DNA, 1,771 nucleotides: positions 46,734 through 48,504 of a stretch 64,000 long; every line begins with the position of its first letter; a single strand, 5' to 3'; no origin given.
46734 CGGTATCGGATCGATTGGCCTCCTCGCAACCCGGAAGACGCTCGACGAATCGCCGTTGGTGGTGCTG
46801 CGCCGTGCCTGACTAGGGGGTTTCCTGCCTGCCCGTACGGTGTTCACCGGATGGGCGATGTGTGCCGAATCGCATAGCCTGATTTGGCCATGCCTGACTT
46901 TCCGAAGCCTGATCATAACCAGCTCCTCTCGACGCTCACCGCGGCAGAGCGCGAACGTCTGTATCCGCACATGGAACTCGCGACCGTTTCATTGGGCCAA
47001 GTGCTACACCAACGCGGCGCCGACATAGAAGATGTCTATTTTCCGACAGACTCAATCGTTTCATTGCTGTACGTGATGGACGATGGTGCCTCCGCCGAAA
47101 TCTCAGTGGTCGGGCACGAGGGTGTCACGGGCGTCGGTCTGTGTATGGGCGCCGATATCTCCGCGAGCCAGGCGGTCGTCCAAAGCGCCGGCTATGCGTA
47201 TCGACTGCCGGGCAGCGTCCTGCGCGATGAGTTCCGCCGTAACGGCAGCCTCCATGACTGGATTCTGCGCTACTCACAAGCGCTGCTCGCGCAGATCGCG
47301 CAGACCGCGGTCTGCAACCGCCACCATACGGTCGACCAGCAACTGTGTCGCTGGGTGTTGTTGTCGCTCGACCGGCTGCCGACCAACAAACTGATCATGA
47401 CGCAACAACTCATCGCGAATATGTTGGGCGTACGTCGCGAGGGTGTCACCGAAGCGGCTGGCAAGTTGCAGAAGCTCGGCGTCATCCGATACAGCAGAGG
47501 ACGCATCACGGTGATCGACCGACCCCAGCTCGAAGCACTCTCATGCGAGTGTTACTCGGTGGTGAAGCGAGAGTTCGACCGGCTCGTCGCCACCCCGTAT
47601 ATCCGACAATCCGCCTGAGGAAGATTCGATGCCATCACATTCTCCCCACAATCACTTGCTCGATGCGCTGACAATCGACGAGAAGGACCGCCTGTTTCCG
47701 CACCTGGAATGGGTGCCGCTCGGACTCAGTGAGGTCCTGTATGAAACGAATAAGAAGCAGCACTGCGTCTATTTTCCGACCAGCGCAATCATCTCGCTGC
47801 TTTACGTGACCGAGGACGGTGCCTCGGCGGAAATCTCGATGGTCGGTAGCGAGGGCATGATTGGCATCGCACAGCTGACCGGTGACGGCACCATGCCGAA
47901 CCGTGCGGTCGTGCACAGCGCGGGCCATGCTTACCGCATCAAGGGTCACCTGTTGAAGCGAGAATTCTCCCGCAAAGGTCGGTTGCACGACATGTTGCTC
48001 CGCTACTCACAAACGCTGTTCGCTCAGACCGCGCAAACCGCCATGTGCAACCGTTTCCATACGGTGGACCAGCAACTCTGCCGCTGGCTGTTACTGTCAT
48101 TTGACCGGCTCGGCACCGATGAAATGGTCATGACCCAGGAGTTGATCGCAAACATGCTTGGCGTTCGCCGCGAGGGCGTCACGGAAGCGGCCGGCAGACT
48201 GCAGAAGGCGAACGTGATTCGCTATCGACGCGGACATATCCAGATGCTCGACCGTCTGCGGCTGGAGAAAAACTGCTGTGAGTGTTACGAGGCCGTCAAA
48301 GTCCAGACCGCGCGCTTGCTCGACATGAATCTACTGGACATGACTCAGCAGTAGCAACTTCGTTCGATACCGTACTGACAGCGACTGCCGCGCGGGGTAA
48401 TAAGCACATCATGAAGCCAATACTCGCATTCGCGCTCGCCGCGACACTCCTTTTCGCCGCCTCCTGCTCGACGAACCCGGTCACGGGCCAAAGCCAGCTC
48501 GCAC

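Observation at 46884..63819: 17-kb stress/dormancy/envelope island organised around two tandem pairs of Crp/Fnr paralogs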

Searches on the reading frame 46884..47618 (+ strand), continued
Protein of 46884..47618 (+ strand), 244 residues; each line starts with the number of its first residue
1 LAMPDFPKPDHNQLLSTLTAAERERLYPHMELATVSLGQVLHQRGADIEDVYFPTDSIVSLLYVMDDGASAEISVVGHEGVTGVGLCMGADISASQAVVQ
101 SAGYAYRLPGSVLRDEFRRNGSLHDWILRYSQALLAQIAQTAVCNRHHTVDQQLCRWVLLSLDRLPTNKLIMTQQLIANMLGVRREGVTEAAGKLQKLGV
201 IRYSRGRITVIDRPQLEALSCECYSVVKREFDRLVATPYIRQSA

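Call 56: get_annotated_region(hit=H1, flank=10000)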
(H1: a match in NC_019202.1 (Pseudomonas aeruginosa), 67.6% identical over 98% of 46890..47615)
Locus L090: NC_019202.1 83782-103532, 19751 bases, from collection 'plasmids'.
description: Pseudomonas aeruginosa plasmid pKLC102, complete sequence
organism: Pseudomonas aeruginosa (NCBI taxid 287)
taxonomy: Bacteria; Pseudomonadota; Gammaproteobacteria; Pseudomonadales; Pseudomonadaceae; Pseudomonas; Pseudomonas aeruginosa
host: -; source: airways of a cystic fibrosis patient; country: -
typing (MOB-suite, as given by PLSDB): conjugative; replicon rep_cluster_322; relaxase MOBH; mating-pair formation MPF_G
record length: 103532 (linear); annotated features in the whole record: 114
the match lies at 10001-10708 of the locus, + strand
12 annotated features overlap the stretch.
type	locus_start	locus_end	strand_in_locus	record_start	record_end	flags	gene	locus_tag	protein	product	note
CDS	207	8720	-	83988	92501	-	-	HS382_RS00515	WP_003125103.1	glycoside hydrolase family 94 protein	-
CDS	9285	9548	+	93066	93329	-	-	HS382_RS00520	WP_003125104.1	hypothetical protein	-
CDS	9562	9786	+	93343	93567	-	-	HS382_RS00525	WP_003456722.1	DUF1652 domain-containing protein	-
CDS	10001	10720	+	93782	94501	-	-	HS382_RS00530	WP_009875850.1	Crp/Fnr family transcriptional regulator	GO:0006355 - regulation of DNA-templated transcription [Evidence IEA]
CDS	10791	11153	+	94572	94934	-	-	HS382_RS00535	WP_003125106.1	hypothetical protein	-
CDS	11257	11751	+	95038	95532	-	-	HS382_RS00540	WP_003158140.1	hypothetical protein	-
CDS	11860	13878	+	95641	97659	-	-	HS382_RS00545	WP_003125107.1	class I SAM-dependent methyltransferase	-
CDS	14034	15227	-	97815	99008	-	-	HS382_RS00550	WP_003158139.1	fatty acid desaturase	GO:0006629 - lipid metabolic process [Evidence IEA]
CDS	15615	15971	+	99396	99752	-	-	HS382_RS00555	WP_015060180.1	hypothetical protein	-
CDS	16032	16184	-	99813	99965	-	-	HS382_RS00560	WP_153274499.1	hypothetical protein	-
CDS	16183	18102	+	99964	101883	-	mobH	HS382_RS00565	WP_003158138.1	MobH family relaxase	-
CDS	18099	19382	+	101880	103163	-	-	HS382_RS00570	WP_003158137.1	site-specific integrase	GO:0015074 - DNA integration [Evidence IEA]; GO:0006310 - DNA recombination [Evidence IEA]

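Call 69: search_protein_families(library=pfam, proteins=[L021:1138-2955:+, L026:10835-12667:+, L031:10198-12030:+, L061:12005-14740:+, L061:14791-15612:+, L054:11849-13558:+, L054:13555-14379:+, L067:5757-8456:+, L067:8453-9301:+], max_evalue=0.0001)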
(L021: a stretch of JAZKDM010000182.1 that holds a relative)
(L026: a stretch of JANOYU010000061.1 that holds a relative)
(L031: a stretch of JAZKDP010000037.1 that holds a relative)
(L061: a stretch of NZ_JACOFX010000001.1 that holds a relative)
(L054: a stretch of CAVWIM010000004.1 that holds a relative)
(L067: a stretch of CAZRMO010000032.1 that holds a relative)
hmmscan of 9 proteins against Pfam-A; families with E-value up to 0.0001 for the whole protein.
L021:1138-2955:+ (605 aa): 5 families
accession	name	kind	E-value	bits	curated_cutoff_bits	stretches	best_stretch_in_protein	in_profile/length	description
PF00563.25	EAL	-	8.1e-70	235.3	31.3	1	357-590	3-235/236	EAL domain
PF00990.26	GGDEF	-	6e-52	176.1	23.8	1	179-335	1-160/161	Diguanylate cyclase, GGDEF domain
PF00989.32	PAS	-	4.3e-12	46.5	22.6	1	55-165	7-113/113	PAS fold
PF08448.16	PAS_4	-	1.3e-08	35.5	23.1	1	55-169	1-109/110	PAS fold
PF13426.13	PAS_9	-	3.4e-07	30.9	27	1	60-167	2-103/103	PAS domain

L026:10835-12667:+ (610 aa): 6 families
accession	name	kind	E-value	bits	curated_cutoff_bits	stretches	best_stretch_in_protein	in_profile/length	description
PF00563.25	EAL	-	7.2e-73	245.3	31.3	1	356-589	3-236/236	EAL domain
PF00990.26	GGDEF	-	5.2e-54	182.8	23.8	1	178-335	1-161/161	Diguanylate cyclase, GGDEF domain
PF13426.13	PAS_9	-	8.9e-12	45.6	27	1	58-165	1-102/103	PAS domain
PF00989.32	PAS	-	6.5e-11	42.7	22.6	1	54-164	7-113/113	PAS fold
PF08448.16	PAS_4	-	6.1e-09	36.5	23.1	1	54-168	1-109/110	PAS fold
PF08447.18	PAS_3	-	3.4e-06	27.7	25.6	1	72-158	3-86/89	PAS fold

L031:10198-12030:+ (610 aa): 5 families
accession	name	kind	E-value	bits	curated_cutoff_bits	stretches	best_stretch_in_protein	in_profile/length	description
PF00563.25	EAL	-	2e-72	243.8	31.3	1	357-590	3-235/236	EAL domain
PF00990.26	GGDEF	-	1.4e-52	178.1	23.8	1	179-336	1-161/161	Diguanylate cyclase, GGDEF domain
PF00989.32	PAS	-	2.6e-14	53.6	22.6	1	55-165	7-113/113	PAS fold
PF08448.16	PAS_4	-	5.6e-14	52.7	23.1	1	55-169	1-109/110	PAS fold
PF13426.13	PAS_9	-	2.7e-11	44.1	27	1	59-167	1-103/103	PAS domain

L061:12005-14740:+ (911 aa): 7 families
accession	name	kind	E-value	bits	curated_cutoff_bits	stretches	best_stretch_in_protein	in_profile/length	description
PF02518.31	HATPase_c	-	5e-26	91.8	26.4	1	626-735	2-109/111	Histidine kinase-, DNA gyrase B-, and HSP90-like ATPase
PF00989.32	PAS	-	8.5e-23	81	22.6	2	376-482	4-113/113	PAS fold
PF13426.13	PAS_9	-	3e-21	76.1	27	2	384-484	2-103/103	PAS domain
PF00512.31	HisKA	-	1.5e-19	70.2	26.9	1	512-579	1-66/66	His Kinase A (phospho-acceptor) domain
PF00072.30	Response_reg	-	2.3e-19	70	30.2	1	769-880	2-110/111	Response regulator receiver domain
PF05227.19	CHASE3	-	8e-19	68.3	28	1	39-170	3-136/138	CHASE3 domain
PF08448.16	PAS_4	-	5.4e-17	62.5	23.1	1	384-484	6-107/110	PAS fold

L061:14791-15612:+ (273 aa): 2 families
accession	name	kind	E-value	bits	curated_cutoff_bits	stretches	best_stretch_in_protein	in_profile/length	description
PF00072.30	Response_reg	-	3.5e-26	92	30.2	1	12-122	1-110/111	Response regulator receiver domain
PF08447.18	PAS_3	-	2.7e-06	28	25.6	1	181-264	2-88/89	PAS fold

L054:11849-13558:+ (569 aa): 5 families
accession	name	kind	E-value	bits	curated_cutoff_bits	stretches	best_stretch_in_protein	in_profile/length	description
PF02518.31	HATPase_c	-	2.6e-25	89.5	26.4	1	298-408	2-110/111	Histidine kinase-, DNA gyrase B-, and HSP90-like ATPase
PF00072.30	Response_reg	-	6e-22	78.4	30.2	1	438-548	2-109/111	Response regulator receiver domain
PF00512.31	HisKA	-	5.2e-19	68.5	26.9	1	184-251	1-66/66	His Kinase A (phospho-acceptor) domain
PF13426.13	PAS_9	-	1.6e-09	38.4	27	1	47-160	4-100/103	PAS domain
PF00989.32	PAS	-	5.9e-08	33.2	22.6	1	38-160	5-112/113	PAS fold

L054:13555-14379:+ (274 aa): 1 family
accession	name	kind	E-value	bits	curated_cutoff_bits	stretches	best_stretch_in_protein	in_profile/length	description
PF00072.30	Response_reg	-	2.4e-27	95.8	30.2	1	13-123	1-110/111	Response regulator receiver domain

L067:5757-8456:+ (899 aa): 10 families
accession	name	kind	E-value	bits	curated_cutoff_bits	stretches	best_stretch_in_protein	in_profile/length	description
PF05227.19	CHASE3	-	5.6e-29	101.2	28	1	39-170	5-137/138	CHASE3 domain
PF00989.32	PAS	-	1e-27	96.8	22.6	2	377-483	4-113/113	PAS fold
PF02518.31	HATPase_c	-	1.6e-25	90.2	26.4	1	627-734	2-107/111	Histidine kinase-, DNA gyrase B-, and HSP90-like ATPase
PF13426.13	PAS_9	-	9e-25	87.4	27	2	385-485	2-103/103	PAS domain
PF08448.16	PAS_4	-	4.5e-23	82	23.1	2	380-488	1-110/110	PAS fold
PF00512.31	HisKA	-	5.4e-21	74.8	26.9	1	513-580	1-66/66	His Kinase A (phospho-acceptor) domain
PF00072.30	Response_reg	-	3.6e-20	72.6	30.2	1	767-878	2-110/111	Response regulator receiver domain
PF13188.13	PAS_8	-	6.8e-12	45.3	21.8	0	243-300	1-55/65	PAS domain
PF08447.18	PAS_3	-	7.5e-07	29.8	25.6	0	268-352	4-85/89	PAS fold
PF24820.1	Diguanyl_cycl_sensor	-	4.7e-05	23.7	28.1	0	384-452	6-72/109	Diguanylate cyclase-like sensor domain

L067:8453-9301:+ (282 aa): 2 families
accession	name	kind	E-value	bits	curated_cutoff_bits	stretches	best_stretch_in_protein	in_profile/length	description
PF00072.30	Response_reg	-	7.9e-27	94.1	30.2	1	12-122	1-110/111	Response regulator receiver domain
PF13426.13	PAS_9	-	2.8e-05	24.8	27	1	169-270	2-102/103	PAS domain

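Call 80: search_dna_similar(query=window:46890-47615:+, collection=plasmids, mode=protein, max_rows=60, max_evalue=1e-30, rows=spread)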
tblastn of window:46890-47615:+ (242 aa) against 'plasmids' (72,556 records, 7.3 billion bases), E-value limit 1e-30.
Records with a match: 210; places in all: 294; records where one place covers at least 80% of the query: 207.
Best place of each record, by identity: 60-80% 15; <60% 195.
By first word of the organism name: Rhizobium 57; Sinorhizobium 47; Burkholderia 13; Microvirga 11; Cupriavidus 9; Mycetohabitans 9; Caballeronia 7; Methylobacterium 5; Mesorhizobium 5; Skermanella 3; and 31 more.
By predicted mobility (MOB-suite, as given by PLSDB): non-mobilizable 104; conjugative 85; mobilizable 21.
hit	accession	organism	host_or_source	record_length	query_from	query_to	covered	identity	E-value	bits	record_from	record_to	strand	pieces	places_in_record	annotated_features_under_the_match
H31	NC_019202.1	Pseudomonas aeruginosa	airways of a cystic fibrosis patient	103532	1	238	98%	67.6%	2e-103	335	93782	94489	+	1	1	Crp/Fnr family transcriptional regulator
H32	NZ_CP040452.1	Halomonas sp. PA16-9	-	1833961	9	233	93%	65.3%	3e-85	283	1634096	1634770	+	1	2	none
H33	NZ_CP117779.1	Burkholderia sp. FERM BP-3421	soil sample,soil sample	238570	1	233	96%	61.8%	5e-91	300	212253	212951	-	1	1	Crp/Fnr family transcriptional regulator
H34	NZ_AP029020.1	Acidovorax sp. DW039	Lemna minor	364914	7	233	94%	62.6%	1e-90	298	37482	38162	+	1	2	Crp/Fnr family transcriptional regulator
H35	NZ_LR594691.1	Variovorax sp. WDL1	linuron-contaminated soil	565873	4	233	95%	60.0%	1e-83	278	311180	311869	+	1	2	Crp/Fnr family transcriptional regulator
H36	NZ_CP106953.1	Eleftheria terrae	soil sample,soil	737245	5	239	97%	55.1%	7e-80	267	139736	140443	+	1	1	Crp/Fnr family transcriptional regulator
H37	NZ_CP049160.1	Caballeronia sp. SBC1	whole organism,soil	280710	10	241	96%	53.4%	2e-76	258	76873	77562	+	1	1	Crp/Fnr family transcriptional regulator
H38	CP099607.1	Comamonadaceae bacterium OTU4NAUVB1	Arabidopsis thaliana,pure culture,leaf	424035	3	236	97%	52.5%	2e-72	246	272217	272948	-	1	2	Crp/Fnr family transcriptional regulator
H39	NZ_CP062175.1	Mycetohabitans rhizoxinica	Rhizopus microsporus,bacterial culture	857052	4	233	95%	53.0%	3e-76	257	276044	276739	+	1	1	Crp/Fnr family transcriptional regulator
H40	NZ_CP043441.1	Cupriavidus campinensis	cell culture,soil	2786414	10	233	93%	54.0%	1e-72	247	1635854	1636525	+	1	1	none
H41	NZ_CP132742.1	Mycetohabitans endofungorum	Rhizopus microsporus,culture isolated ...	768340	10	233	93%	53.6%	7e-75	253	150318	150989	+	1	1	Crp/Fnr family transcriptional regulator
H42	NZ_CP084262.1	Caballeronia sp. SL2Y3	Jalysus wickhami,Cell culture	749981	1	241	100%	46.7%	5e-65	225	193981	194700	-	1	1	Crp/Fnr family transcriptional regulator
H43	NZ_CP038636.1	Cupriavidus oxalaticus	whole organism,sewage sludge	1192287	5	236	96%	44.9%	7e-59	207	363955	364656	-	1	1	none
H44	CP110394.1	Burkholderia sp. JSH-S8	Tetrastigma hemsleyanum Diels et Gilg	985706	10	237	94%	44.3%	4e-55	196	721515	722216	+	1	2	Crp/Fnr family transcriptional regulator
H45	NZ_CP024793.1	Nostoc flagelliforme CCNUN1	cell culture,desert soil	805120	3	236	97%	40.6%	2e-56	200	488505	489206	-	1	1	Crp/Fnr family transcriptional regulator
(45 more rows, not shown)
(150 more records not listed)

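Call 81: get_annotated_region(hit=H35, flank=7000)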
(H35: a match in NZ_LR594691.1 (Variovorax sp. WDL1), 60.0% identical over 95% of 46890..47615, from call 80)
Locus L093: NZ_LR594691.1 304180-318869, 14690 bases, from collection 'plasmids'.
description: Variovorax sp. WDL1 plasmid 3
organism: Variovorax sp. WDL1 (NCBI taxid 207745)
taxonomy: Bacteria; Pseudomonadota; Betaproteobacteria; Burkholderiales; Comamonadaceae; Variovorax; Variovorax sp. WDL1
host: -; source: linuron-contaminated soil; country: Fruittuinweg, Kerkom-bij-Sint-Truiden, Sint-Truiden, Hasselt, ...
typing (MOB-suite, as given by PLSDB): mobilizable; relaxase MOBP,MOBP
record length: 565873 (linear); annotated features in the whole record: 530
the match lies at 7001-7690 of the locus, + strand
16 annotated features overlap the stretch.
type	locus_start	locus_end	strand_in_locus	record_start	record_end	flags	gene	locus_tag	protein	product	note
CDS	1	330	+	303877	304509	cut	-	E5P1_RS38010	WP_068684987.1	LemA family protein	-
CDS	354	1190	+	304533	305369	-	-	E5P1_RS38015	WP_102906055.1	YgcG family protein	-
CDS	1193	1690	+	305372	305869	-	-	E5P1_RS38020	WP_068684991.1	TPM domain-containing protein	-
CDS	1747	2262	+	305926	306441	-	-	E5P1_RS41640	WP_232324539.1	hypothetical protein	-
CDS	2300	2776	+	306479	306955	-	-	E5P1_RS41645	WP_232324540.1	cytochrome D1 domain-containing protein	-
CDS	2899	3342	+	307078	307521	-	-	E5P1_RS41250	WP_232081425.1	hypothetical protein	-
CDS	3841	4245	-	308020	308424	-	-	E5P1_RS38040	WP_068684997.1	hypothetical protein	-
CDS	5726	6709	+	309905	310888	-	-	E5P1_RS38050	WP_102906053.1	IS5 family transposase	-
CDS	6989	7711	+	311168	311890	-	-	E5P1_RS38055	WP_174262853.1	Crp/Fnr family transcriptional regulator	GO:0006355 - regulation of DNA-templated transcription [Evidence IEA]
CDS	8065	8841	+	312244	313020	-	-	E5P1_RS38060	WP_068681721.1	Crp/Fnr family transcriptional regulator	GO:0006355 - regulation of DNA-templated transcription [Evidence IEA]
CDS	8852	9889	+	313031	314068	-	-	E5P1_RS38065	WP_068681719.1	zinc-dependent alcohol dehydrogenase family protein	-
CDS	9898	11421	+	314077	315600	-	-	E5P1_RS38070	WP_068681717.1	DASS family sodium-coupled anion symporter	GO:0006820 - monoatomic anion transport [Evidence IEA]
CDS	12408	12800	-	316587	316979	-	-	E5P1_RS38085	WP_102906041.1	hypothetical protein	-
CDS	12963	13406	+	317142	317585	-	-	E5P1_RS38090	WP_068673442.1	transposase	GO:0006313 - DNA transposition [Evidence IEA]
CDS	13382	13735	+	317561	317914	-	tnpB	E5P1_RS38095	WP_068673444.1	IS66 family insertion sequence element accessory protein TnpB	-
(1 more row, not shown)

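Call 82: get_annotated_region(hit=H33, flank=7000)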
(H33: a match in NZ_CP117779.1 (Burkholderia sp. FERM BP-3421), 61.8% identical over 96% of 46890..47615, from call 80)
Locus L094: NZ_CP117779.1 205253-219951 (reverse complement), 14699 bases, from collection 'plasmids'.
description: Burkholderia sp. FERM BP-3421 plasmid p2, complete sequence
organism: Burkholderia sp. FERM BP-3421 (NCBI taxid 1494466)
taxonomy: Bacteria; Pseudomonadota; Betaproteobacteria; Burkholderiales; Burkholderiaceae; Burkholderia; Burkholderia sp. FERM BP-3421
host: -; source: soil sample,soil sample; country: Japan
typing (MOB-suite, as given by PLSDB): non-mobilizable; mating-pair formation MPF_T
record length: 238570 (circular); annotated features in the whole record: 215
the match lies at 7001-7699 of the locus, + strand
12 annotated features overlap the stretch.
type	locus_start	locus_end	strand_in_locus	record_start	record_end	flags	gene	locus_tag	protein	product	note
CDS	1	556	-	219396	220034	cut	-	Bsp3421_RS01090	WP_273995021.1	BON domain-containing protein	-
CDS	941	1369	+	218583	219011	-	-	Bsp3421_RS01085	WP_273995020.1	carboxypeptidase-like regulatory domain-containing protein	-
CDS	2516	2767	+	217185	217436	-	-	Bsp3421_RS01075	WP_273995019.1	hypothetical protein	-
CDS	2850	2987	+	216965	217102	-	-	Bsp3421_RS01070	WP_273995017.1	hypothetical protein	-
CDS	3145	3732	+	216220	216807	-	-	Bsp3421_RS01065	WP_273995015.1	YSC84-related protein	-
CDS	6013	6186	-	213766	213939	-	-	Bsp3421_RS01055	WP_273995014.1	CsbD family protein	-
CDS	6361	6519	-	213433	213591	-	-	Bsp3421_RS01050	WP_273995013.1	DUF3309 family protein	-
CDS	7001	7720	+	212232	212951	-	-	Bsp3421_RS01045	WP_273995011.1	Crp/Fnr family transcriptional regulator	GO:0006355 - regulation of DNA-templated transcription [Evidence IEA]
CDS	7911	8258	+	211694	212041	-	-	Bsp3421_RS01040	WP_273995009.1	hypothetical protein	-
CDS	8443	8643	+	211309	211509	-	-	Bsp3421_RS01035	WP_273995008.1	hypothetical protein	-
CDS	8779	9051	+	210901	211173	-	-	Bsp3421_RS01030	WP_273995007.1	hypothetical protein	-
CDS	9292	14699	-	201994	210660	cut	-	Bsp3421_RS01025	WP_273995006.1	glucoamylase family protein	-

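Call 83: search_protein_representatives(protein=window:46890-47615:+)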
Query: 242 residues. Proteins with E-value up to 0.001 (for the whole library): 20495; up to 1e-10: 12028; up to 1e-30: 3651. The best 150 are listed.
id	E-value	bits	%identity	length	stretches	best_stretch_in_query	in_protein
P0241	2.0e-88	312.2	64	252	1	7-233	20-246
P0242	1.6e-84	299.4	61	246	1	7-233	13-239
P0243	1.2e-83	296.6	42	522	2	10-222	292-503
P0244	1.5e-83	296.3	59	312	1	4-233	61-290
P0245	6.2e-83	294.2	61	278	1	3-238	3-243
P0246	2.8e-78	279.0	58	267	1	9-237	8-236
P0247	9.1e-78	277.3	54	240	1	2-234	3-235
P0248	1.4e-77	276.7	55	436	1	6-235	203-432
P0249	2.1e-76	272.9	57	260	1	6-236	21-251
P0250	2.1e-76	272.9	55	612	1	7-236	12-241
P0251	3.0e-76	272.4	57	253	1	9-237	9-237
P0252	4.9e-75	268.4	54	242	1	2-234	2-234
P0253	1.2e-74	267.2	70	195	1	57-234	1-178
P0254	2.3e-74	266.2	71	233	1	63-235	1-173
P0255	3.4e-74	265.6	59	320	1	7-219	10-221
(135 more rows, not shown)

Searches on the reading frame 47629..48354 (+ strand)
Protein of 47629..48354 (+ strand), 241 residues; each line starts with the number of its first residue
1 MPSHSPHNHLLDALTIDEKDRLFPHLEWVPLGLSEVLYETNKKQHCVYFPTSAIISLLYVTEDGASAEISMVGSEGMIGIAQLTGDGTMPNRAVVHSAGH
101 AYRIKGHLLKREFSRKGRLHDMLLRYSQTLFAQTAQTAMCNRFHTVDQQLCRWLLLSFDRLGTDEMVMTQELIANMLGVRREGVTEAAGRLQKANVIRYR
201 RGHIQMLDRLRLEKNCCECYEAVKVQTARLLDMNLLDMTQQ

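Call 3: search_protein_families(library=pfam, proteins=[window:47629-48354:+], max_evalue=0.01)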
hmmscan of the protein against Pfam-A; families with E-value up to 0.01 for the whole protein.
window:47629-48354:+ (241 aa): 2 families
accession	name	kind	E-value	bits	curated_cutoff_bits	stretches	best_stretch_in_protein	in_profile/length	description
PF13545.12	HTH_Crp_2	-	4.6e-13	49.4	27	1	148-214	1-69/70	Crp-like helix-turn-helix domain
PF00027.35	cNMP_binding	-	0.00011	22.5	27.5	1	35-112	8-85/89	Cyclic nucleotide-binding domain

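Call 25: search_protein_families(library=ncbifam, proteins=[window:47629-48354:+], max_evalue=0.01)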
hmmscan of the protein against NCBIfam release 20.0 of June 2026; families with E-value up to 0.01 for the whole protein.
window:47629-48354:+ (241 aa): 0 families
